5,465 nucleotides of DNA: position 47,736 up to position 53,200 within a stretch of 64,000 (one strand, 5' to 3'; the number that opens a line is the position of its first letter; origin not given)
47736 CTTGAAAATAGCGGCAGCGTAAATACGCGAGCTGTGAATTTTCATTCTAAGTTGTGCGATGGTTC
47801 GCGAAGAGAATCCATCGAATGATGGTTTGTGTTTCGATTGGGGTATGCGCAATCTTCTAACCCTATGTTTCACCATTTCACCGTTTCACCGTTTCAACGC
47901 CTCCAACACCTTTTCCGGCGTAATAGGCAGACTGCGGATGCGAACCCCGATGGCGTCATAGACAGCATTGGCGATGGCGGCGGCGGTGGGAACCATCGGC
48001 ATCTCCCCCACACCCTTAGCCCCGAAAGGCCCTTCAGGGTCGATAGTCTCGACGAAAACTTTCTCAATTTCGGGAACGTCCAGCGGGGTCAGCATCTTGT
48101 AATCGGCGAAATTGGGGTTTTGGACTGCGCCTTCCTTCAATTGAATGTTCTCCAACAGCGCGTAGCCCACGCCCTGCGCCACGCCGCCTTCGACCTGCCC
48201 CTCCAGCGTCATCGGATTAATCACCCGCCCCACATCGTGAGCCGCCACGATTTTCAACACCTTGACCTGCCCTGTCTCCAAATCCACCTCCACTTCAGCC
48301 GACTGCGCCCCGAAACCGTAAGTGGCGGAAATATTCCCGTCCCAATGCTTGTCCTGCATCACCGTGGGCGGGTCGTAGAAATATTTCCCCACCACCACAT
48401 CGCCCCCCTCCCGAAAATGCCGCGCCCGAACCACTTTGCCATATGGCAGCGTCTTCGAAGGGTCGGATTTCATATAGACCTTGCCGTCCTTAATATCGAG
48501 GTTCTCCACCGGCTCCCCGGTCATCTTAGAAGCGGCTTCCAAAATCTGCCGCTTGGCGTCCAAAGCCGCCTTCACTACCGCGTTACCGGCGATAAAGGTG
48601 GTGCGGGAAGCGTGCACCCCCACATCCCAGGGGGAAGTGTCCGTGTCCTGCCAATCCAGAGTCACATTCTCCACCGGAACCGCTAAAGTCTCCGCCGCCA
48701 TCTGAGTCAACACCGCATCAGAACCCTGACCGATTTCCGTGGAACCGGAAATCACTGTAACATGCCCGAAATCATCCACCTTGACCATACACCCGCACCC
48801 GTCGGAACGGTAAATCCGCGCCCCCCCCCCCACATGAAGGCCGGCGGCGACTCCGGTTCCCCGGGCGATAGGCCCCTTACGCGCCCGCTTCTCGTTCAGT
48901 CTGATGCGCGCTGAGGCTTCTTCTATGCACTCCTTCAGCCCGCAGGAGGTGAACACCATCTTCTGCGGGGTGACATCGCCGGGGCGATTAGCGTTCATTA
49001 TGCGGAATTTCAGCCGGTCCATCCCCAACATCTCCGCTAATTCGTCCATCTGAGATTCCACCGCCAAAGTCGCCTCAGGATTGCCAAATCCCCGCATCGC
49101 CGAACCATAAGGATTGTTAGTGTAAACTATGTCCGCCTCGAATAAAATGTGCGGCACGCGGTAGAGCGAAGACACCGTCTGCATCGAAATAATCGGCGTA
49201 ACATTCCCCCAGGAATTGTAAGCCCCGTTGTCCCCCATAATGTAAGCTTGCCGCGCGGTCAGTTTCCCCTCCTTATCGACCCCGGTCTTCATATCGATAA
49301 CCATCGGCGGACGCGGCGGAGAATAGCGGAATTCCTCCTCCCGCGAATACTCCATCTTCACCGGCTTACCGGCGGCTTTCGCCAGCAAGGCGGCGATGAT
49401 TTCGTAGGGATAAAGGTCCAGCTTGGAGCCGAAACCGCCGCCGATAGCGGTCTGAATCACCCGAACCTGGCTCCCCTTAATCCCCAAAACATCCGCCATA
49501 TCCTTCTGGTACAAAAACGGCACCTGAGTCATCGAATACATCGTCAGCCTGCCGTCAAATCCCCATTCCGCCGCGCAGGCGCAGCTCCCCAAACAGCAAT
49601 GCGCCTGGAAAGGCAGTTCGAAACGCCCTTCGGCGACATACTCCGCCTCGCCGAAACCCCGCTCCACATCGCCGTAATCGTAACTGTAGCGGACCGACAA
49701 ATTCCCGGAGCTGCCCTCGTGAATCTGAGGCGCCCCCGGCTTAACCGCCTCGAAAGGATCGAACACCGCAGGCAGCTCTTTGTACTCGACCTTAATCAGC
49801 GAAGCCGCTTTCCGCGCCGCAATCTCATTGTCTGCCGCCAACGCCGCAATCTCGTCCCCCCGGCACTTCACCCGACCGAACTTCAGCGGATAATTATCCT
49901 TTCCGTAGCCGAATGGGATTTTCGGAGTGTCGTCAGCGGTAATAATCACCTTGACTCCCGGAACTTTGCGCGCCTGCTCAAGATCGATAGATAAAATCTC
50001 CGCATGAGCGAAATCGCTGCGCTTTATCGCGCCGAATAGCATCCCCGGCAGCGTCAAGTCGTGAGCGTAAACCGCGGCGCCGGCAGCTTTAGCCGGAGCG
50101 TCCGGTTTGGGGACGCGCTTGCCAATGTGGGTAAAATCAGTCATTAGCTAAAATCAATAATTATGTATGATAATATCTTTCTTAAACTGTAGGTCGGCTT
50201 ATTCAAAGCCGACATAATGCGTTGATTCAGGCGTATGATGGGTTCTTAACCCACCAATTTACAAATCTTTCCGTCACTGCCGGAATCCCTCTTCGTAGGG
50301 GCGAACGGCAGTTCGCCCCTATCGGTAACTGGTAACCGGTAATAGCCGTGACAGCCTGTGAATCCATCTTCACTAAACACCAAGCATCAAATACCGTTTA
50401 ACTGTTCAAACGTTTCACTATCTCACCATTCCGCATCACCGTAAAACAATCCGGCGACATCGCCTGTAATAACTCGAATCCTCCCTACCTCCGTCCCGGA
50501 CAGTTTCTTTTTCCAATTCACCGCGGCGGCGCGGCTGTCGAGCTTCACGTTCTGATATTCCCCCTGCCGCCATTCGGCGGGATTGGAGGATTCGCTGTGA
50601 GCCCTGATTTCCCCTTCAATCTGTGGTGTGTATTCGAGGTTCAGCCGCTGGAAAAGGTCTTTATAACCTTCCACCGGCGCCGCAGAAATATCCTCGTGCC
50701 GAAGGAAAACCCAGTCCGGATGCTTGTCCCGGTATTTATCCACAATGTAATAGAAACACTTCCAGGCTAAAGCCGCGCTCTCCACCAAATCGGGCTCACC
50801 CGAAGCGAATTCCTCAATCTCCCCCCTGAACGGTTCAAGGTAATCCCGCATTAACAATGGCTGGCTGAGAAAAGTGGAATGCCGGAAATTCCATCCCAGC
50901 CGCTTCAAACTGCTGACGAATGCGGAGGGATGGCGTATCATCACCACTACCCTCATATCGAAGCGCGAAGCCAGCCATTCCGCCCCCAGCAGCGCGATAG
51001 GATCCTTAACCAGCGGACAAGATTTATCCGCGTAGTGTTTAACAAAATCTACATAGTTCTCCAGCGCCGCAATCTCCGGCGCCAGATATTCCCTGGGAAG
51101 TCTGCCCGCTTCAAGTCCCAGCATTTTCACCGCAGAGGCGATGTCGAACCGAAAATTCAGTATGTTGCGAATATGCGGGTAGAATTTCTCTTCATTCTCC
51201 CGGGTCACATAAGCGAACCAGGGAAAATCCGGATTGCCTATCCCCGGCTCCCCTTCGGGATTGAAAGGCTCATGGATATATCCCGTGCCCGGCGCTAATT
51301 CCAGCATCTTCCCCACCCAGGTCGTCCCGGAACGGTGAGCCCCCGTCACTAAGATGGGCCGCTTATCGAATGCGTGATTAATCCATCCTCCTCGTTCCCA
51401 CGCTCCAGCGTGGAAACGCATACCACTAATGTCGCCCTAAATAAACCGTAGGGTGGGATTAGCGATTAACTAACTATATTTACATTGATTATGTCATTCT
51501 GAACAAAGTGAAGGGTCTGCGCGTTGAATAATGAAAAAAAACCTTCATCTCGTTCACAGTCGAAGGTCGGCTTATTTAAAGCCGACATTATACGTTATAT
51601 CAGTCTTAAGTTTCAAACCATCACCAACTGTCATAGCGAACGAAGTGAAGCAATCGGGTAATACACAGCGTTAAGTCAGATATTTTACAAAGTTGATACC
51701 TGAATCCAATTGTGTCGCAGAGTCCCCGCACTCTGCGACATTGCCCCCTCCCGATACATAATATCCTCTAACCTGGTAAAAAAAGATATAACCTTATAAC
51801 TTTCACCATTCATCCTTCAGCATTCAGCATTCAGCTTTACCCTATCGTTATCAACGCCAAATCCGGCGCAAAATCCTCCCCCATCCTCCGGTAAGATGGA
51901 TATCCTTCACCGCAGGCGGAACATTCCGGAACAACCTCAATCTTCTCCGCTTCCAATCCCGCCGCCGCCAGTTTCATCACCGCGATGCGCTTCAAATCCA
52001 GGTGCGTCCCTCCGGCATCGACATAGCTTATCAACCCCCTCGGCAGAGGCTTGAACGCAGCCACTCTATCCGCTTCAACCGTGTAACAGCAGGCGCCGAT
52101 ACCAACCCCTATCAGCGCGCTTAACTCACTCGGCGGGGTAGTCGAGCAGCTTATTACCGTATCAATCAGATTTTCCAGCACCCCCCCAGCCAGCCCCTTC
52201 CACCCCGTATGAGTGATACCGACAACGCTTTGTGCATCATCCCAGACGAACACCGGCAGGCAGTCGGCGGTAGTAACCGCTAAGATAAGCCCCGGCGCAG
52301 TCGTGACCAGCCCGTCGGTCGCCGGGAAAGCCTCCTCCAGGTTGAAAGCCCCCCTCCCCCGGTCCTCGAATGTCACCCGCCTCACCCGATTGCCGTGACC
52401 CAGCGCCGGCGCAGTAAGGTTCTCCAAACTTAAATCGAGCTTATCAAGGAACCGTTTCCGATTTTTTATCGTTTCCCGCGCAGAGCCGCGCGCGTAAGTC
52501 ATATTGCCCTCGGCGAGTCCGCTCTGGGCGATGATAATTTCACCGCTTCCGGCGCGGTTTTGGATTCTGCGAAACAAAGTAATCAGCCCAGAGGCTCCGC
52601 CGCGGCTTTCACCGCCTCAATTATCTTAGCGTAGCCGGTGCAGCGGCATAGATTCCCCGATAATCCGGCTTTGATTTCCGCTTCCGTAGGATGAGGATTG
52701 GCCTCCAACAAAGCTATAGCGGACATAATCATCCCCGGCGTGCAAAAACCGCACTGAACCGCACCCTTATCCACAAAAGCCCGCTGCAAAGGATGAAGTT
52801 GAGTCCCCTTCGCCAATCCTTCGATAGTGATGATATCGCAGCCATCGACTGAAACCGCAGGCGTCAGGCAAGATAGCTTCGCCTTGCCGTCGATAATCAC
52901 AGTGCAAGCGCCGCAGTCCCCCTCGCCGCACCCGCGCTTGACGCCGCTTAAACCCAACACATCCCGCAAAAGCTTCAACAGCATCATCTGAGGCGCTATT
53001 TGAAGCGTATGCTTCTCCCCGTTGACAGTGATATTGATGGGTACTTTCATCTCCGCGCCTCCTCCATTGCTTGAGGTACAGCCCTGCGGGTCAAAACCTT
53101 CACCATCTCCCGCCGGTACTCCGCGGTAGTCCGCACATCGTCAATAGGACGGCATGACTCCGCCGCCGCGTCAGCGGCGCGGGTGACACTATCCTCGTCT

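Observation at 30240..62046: Intergenic DNA is built from a shared vocabulary of hairpin units arranged in a recurring order and orientation (BIME-like mosaic)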

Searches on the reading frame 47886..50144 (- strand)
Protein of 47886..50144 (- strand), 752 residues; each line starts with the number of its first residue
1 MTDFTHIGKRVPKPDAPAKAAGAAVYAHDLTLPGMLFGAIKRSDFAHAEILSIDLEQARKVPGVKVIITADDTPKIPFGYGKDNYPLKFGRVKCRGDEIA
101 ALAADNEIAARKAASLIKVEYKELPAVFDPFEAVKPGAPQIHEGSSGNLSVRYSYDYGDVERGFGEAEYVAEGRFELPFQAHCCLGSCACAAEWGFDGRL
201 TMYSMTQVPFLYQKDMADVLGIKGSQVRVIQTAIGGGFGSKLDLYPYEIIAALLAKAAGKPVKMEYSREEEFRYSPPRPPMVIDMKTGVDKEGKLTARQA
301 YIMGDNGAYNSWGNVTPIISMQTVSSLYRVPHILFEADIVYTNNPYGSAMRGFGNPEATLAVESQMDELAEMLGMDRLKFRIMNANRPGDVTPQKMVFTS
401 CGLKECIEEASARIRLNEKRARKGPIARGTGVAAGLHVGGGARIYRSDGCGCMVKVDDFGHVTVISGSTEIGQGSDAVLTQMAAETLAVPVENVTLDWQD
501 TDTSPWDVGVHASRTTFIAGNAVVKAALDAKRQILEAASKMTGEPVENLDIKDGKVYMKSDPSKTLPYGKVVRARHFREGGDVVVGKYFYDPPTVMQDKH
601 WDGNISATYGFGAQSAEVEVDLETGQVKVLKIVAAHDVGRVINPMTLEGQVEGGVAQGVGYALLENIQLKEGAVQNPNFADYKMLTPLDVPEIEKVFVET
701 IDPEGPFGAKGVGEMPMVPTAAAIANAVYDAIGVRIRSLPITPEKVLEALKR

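Call 6: find_encoding_contigs(protein=window:47886-50144:-, flank=10000, max_places=6)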
Protein window:47886-50144:- (752 aa): 1 contig read that carries it; 1 place shown.
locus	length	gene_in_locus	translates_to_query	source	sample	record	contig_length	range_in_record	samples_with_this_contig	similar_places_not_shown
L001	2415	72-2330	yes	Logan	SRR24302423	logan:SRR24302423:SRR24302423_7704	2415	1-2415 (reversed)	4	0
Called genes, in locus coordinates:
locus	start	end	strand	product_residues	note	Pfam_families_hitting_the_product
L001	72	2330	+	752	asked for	PF01315:Ald_Xan_dh_C, PF02738:MoCoBD_1, PF20256:MoCoBD_2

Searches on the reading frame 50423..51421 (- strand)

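Call 10: search_protein_families(library=pfam, proteins=[window:50423-51421:-])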
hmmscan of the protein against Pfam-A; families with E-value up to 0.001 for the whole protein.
window:50423-51421:- (332 aa): 1 family
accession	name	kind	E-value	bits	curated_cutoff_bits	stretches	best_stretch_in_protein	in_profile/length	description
PF13469.12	Sulfotransfer_3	-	1.9e-08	35.3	27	1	22-181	1-152/216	Sulfotransferase family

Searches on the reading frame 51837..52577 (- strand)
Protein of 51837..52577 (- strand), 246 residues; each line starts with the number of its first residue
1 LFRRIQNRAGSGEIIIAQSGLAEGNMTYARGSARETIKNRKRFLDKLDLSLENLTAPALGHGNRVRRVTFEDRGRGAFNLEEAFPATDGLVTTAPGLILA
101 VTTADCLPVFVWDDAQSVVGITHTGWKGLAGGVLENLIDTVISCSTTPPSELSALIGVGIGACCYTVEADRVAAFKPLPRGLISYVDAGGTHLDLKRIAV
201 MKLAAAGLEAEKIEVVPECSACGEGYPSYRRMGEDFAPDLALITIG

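Call 10: search_protein_families(library=pfam, proteins=[window:51837-52577:-])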
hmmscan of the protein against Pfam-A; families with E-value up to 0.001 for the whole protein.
window:51837-52577:- (246 aa): 1 family
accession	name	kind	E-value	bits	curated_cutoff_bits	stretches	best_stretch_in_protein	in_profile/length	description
PF02578.20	Cu-oxidase_4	-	1.5e-46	159.2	22.9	1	21-234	12-228/238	Multi-copper polyphenol oxidoreductase laccase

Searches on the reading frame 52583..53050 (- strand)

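Call 10: search_protein_families(library=pfam, proteins=[window:52583-53050:-])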
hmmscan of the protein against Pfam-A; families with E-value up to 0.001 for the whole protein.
window:52583-53050:- (155 aa): 3 families
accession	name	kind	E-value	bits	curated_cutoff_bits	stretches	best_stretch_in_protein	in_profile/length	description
PF01799.25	Fer2_2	-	1.1e-35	122.1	30.3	1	75-148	1-75/75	[2Fe-2S] binding domain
PF00111.32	Fer2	-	4.9e-09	36.4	21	1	7-63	1-74/77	2Fe-2S iron-sulfur cluster binding domain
PF13085.11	Fer2_3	-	2.9e-07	30.9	27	1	14-81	21-91/107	2Fe-2S iron-sulfur cluster binding domain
